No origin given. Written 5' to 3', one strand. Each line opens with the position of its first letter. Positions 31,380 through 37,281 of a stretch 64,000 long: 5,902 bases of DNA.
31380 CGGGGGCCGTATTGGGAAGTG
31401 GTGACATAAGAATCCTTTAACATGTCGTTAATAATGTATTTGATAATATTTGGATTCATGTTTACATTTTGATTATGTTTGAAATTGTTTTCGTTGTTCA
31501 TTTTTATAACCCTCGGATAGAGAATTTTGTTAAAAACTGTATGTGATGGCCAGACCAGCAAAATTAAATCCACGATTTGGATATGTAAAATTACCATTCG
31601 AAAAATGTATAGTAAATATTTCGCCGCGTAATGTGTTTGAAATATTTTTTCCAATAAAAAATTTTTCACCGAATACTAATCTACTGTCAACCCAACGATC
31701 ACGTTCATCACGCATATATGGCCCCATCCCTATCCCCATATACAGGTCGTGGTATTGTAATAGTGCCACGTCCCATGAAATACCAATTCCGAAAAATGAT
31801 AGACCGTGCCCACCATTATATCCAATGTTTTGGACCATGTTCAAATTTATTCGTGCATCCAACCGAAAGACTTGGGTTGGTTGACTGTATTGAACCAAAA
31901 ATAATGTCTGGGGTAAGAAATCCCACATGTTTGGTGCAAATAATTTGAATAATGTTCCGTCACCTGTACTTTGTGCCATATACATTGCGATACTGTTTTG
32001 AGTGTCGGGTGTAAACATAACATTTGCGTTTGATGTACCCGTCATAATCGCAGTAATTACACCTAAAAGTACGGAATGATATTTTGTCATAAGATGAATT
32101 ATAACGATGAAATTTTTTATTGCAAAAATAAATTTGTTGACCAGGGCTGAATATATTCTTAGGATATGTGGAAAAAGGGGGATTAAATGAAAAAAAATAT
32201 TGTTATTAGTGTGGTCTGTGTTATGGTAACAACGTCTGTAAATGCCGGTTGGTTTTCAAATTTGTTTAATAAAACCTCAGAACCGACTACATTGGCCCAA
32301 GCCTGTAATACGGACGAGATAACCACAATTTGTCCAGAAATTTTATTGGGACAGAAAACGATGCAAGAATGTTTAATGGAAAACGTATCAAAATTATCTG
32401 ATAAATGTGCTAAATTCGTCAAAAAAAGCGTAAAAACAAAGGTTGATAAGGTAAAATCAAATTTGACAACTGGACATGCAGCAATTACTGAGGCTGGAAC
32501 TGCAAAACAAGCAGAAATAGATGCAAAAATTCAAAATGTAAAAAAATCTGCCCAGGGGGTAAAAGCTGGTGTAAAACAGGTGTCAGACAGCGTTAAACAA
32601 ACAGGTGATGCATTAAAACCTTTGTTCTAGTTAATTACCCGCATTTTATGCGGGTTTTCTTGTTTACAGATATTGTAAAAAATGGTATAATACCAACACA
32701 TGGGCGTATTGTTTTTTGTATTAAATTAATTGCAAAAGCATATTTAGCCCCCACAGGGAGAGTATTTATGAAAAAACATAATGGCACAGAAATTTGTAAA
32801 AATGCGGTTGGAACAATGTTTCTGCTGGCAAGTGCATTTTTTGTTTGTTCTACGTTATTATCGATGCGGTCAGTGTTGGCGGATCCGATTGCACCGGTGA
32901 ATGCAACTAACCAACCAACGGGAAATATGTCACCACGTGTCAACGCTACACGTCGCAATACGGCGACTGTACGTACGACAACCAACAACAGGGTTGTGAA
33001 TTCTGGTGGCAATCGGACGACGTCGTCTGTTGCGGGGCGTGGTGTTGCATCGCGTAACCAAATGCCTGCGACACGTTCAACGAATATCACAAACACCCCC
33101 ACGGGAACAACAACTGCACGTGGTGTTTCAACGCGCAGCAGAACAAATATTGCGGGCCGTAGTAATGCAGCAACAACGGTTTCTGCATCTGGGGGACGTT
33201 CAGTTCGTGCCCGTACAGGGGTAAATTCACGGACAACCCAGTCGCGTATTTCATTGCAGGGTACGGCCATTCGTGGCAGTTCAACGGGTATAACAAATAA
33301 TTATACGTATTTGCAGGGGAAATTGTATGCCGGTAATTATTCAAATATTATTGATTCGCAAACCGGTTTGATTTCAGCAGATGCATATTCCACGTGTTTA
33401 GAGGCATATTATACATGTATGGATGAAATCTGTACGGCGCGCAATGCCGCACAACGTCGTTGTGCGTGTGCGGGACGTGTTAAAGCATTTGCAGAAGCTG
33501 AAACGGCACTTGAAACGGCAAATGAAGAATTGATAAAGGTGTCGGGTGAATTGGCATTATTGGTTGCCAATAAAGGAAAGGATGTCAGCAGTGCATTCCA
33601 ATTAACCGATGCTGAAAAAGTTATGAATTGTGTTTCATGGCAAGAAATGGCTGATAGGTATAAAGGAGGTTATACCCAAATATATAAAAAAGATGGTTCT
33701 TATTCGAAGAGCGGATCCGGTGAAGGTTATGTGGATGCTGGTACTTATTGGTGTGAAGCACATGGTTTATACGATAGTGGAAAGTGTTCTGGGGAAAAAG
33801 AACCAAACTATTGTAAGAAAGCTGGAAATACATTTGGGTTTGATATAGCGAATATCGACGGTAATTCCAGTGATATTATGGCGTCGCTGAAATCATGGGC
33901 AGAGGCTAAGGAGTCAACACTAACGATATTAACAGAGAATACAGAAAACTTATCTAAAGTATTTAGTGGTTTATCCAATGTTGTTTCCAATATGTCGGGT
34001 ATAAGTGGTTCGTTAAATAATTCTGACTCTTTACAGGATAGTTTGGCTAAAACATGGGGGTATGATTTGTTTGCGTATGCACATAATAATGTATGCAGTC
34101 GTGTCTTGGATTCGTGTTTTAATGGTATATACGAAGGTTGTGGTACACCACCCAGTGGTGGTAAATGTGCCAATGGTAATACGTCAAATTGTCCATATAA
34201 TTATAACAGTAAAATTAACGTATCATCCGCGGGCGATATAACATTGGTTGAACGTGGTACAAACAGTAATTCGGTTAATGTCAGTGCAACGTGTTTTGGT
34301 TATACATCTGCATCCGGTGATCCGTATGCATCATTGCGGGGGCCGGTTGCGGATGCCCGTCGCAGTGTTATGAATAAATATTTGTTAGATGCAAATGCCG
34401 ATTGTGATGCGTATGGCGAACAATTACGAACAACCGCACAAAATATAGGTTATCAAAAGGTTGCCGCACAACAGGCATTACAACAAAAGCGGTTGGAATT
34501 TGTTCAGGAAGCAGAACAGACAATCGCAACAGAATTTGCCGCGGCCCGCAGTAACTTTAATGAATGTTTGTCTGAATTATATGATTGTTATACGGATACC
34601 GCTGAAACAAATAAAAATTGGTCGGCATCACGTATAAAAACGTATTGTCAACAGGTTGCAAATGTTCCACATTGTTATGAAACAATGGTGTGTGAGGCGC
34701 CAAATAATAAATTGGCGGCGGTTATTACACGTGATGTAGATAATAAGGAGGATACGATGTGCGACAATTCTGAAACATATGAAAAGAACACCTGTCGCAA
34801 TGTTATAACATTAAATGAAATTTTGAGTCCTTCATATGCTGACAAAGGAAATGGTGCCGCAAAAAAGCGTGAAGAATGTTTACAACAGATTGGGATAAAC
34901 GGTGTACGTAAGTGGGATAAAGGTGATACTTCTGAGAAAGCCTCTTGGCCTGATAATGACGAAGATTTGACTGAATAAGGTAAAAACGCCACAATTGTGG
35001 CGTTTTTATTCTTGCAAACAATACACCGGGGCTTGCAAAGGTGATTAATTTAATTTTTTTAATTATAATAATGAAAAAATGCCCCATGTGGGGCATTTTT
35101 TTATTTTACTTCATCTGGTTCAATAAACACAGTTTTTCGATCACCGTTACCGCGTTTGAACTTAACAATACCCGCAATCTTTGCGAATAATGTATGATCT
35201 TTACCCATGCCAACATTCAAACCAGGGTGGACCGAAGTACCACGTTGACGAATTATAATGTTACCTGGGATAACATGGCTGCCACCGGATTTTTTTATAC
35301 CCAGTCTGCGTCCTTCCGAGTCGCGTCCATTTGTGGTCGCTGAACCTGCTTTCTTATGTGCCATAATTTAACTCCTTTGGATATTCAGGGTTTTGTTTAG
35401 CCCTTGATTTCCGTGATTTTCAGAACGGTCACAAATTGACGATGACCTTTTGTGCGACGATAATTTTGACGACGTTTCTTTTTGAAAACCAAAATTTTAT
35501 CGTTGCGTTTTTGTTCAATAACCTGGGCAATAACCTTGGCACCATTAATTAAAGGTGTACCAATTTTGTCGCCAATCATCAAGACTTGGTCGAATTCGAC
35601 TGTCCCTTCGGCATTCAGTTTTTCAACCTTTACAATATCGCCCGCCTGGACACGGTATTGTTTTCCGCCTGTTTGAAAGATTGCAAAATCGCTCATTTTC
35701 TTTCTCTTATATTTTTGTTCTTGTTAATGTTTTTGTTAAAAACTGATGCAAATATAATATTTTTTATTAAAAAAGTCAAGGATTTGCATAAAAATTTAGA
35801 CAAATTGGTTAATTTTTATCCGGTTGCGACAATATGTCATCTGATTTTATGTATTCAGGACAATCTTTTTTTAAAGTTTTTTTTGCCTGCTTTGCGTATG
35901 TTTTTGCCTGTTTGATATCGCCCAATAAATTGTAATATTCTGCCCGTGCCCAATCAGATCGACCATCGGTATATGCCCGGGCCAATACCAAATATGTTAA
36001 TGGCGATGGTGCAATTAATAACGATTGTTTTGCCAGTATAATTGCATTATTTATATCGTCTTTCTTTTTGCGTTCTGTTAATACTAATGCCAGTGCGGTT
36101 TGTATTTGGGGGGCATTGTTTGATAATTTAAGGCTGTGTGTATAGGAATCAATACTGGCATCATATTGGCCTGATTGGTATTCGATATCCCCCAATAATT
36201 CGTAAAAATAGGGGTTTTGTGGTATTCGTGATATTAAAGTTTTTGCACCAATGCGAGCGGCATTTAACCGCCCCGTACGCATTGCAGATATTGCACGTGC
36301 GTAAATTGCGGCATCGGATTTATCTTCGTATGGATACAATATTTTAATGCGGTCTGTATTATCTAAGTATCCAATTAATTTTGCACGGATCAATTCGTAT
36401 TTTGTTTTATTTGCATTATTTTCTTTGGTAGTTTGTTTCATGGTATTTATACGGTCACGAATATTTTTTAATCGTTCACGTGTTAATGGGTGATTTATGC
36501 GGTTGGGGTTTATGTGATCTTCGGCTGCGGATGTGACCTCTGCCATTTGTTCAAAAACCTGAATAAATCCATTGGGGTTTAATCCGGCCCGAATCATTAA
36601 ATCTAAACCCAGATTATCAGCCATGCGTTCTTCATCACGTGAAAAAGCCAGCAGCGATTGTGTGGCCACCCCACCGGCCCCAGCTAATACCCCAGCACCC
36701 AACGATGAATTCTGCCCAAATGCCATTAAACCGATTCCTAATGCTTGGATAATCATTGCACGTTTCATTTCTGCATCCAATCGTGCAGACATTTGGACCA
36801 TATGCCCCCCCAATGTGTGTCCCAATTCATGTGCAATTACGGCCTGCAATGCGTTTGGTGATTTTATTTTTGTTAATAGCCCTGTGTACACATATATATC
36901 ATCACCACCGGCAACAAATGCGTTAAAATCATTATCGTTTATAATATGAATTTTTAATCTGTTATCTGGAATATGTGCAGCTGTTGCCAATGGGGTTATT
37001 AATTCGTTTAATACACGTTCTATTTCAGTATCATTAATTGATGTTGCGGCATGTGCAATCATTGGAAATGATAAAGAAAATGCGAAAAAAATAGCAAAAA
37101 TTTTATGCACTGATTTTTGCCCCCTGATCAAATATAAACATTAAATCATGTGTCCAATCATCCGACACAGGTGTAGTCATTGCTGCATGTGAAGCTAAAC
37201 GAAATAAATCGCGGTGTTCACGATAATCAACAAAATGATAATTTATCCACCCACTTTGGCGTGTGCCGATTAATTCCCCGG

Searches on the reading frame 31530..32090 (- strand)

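Call 28: search_protein_families(library=pfam, proteins=[window:31530-32090:-], max_evalue=0.01)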
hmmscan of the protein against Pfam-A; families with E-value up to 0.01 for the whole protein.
window:31530-32090:- (186 aa): 1 family
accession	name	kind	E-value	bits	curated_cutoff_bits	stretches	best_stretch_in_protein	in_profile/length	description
PF09411.16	PagL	-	1.4e-09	38.6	23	1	97-184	42-135/136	Lipid A 3-O-deacylase (PagL)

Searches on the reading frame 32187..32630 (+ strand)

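Call 28: search_protein_families(library=pfam, proteins=[window:32187-32630:+], max_evalue=0.01)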
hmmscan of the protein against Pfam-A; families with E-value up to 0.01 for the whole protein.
window:32187-32630:+ (147 aa): 2 families
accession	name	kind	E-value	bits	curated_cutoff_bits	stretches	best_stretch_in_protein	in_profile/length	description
PF00839.22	Cys_rich_FGFR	-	0.0034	17.8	22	1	35-69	23-56/58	Cysteine rich repeat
PF07464.16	ApoLp-III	-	0.0042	17.7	36.3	1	57-138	39-119/146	Apolipophorin-III precursor (apoLp-III)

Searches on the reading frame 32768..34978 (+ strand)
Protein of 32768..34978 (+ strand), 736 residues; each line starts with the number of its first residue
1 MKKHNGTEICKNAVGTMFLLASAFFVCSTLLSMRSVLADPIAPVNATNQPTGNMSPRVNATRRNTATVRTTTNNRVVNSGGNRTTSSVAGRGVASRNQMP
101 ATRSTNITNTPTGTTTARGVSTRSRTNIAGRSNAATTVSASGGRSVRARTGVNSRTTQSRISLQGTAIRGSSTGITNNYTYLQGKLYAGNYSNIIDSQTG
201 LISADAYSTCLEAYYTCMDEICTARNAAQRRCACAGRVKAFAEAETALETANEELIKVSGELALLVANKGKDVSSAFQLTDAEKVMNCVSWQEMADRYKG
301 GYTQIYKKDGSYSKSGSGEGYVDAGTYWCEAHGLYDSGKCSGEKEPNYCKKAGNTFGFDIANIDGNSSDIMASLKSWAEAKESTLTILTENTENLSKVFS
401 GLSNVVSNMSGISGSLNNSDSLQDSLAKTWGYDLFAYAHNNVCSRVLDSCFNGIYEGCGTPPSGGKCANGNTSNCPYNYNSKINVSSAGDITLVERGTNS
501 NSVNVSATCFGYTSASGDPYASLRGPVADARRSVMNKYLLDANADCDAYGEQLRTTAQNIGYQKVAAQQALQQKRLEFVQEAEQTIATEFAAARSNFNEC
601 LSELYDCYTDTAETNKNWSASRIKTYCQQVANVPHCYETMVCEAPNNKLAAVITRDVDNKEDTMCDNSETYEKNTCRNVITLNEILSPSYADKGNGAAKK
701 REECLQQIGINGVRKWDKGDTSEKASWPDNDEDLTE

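Call 7: search_protein_families(library=pfam, proteins=[window:32768-34978:+], max_evalue=1)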
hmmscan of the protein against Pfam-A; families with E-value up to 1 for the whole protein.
window:32768-34978:+ (736 aa): 3 families
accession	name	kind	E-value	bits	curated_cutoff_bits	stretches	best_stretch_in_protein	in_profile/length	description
PF15056.11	NRN1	-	0.036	14.7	27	0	366-416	30-79/89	Neuritin protein family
PF07216.17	LcrG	-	0.12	12.7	24.1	1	544-597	17-70/91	LcrG protein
PF22360.1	SbsC_spectrin-like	-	0.13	13.5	26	0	242-260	23-41/62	SbsC,spectrin-like repeat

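Call 8: search_protein_families(library=ncbifam, proteins=[window:32768-34978:+], max_evalue=1)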
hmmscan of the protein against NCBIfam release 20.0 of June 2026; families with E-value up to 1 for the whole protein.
window:32768-34978:+ (736 aa): 1 family
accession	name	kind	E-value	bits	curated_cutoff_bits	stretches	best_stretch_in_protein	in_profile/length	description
TIGR02573.1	LcrG_PcrG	equivalog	0.098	12.7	90.8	1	544-596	16-68/90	LcrG family type III secretion system chaperone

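Call 36: find_homologous_proteins(query=window:32768-34978:+)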
Query window:32768-34978:+ (736 aa): 1191 proteins with E <= 0.001 among 8000 candidates; the best 120 are listed.
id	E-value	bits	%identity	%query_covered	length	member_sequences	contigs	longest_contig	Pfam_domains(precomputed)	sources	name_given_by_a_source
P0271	0.0e+0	1648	100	100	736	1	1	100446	-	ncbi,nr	ncbi:MAG: hypothetical protein MJ187_00995 [Alphaproteobacteria bacterium]|nr:hypothetical protein [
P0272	0.0e+0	1185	78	99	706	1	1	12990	-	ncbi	-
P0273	5.6e-260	883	61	99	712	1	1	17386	-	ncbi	-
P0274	1.1e-257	875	58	100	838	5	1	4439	PF12662.14,PF21671.3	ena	-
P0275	1.8e-257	874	59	99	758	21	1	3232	-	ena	-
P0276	4.6e-257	873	58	98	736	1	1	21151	-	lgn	-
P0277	5.7e-257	873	61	99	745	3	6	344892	-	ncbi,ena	-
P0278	1.3e-256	872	59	98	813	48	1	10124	-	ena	-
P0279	2.2e-256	871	59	99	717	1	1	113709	-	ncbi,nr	ncbi:MAG: hypothetical protein NC311_04175 [Muribaculaceae bacterium]|nr:hypothetical protein [Murib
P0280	2.6e-256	871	60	99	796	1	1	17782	-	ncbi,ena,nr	ncbi:hypothetical protein HDR66_01770 [bacterium]|nr:hypothetical protein [bacterium]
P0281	2.9e-256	871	60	99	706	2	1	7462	-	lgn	-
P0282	3.4e-256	870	60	99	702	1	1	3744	-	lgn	-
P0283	8.1e-256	869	60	99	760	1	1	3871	-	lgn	-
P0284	4.9e-255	866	59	100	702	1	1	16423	-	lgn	-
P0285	1.1e-253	862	60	98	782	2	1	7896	-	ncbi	-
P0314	4.6e-250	850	59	99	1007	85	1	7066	-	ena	-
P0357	6.3e-243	826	56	99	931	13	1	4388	-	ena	-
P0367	7.7e-242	823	56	97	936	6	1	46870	-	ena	-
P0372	3.3e-241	821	56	99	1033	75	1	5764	-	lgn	-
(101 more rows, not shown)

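Call 49: search_solved_structures(query=A4, max_evalue=1)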
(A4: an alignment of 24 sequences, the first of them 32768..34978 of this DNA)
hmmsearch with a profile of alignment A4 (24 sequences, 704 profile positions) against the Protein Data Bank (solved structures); distinct sequences matched with E-value up to 1: 1.
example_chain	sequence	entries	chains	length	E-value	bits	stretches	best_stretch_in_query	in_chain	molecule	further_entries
8at3_G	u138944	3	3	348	0.031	16.4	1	567-619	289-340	HAUS augmin like complex subunit 7 S homeolog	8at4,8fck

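Call 59: search_protein_families(library=pfam, proteins=[P0274, P0314, P0372, P0357, P0367], max_evalue=0.01)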
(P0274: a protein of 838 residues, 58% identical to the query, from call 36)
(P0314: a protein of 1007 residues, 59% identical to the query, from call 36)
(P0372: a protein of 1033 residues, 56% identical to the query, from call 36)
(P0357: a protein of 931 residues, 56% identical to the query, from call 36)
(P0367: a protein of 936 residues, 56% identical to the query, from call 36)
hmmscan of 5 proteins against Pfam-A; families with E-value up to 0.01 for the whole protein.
P0274 (838 aa): 2 families
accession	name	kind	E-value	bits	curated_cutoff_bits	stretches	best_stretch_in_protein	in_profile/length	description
PF21671.2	CPL1-like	-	5e-11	43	27.4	2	766-789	37-60/60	Protein CPL1-like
PF12662.13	cEGF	-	1.4e-05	25.2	26.6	0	727-744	5-22/24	Complement Clr-like EGF-like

P0314 (1007 aa): 0 families

P0372 (1033 aa): 0 families

P0357 (931 aa): 0 families

P0367 (936 aa): 0 families

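Call 61: search_protein_families(library=phrogs, proteins=[window:32768-34978:+], max_evalue=0.01)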
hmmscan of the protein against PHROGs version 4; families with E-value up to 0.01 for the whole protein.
window:32768-34978:+ (736 aa): 0 families

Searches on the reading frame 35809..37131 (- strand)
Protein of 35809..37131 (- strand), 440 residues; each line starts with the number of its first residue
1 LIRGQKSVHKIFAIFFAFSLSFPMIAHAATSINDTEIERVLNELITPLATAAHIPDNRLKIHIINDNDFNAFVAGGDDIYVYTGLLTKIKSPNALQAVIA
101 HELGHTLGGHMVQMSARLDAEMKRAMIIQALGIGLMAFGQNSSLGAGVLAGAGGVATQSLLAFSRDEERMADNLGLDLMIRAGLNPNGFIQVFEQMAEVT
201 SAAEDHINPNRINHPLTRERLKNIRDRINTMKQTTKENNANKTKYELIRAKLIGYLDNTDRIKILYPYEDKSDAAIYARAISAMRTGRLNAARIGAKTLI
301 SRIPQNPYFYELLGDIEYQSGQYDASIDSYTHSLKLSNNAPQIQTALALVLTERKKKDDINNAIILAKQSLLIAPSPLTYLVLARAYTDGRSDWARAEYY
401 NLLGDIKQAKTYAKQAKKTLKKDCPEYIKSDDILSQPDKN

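Call 28: search_protein_families(library=pfam, proteins=[window:35809-37131:-], max_evalue=0.01)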
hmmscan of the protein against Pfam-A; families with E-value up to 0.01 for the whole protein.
window:35809-37131:- (440 aa): 8 families
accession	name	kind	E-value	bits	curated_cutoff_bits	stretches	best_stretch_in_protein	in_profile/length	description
PF01435.24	Peptidase_M48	-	2.2e-29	103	20.3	1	36-227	6-185/186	Peptidase family M48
PF13414.12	TPR_11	-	3.3e-06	27.1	26.8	1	314-351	1-38/42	TPR repeat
PF23914.1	TPR_CcmH_CycH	-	7.4e-06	26.3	42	1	294-394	37-137/158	Cytochrome c-type biogenesis protein H TPR domain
PF07719.23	TPR_2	-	1.6e-05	25.1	27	0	308-339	2-33/34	Tetratricopeptide repeat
PF13428.12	TPR_14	-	4.6e-05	24.1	23.5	0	311-348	5-42/44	Tetratricopeptide repeat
PF13181.12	TPR_8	-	5.7e-05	23.4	25.7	0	309-338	3-32/34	Tetratricopeptide repeat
PF13432.12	TPR_16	-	0.00047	21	32.7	1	277-340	1-64/65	Tetratricopeptide repeat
PF14559.12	TPR_19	-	0.0017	19.1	25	0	271-315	23-67/68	Tetratricopeptide repeat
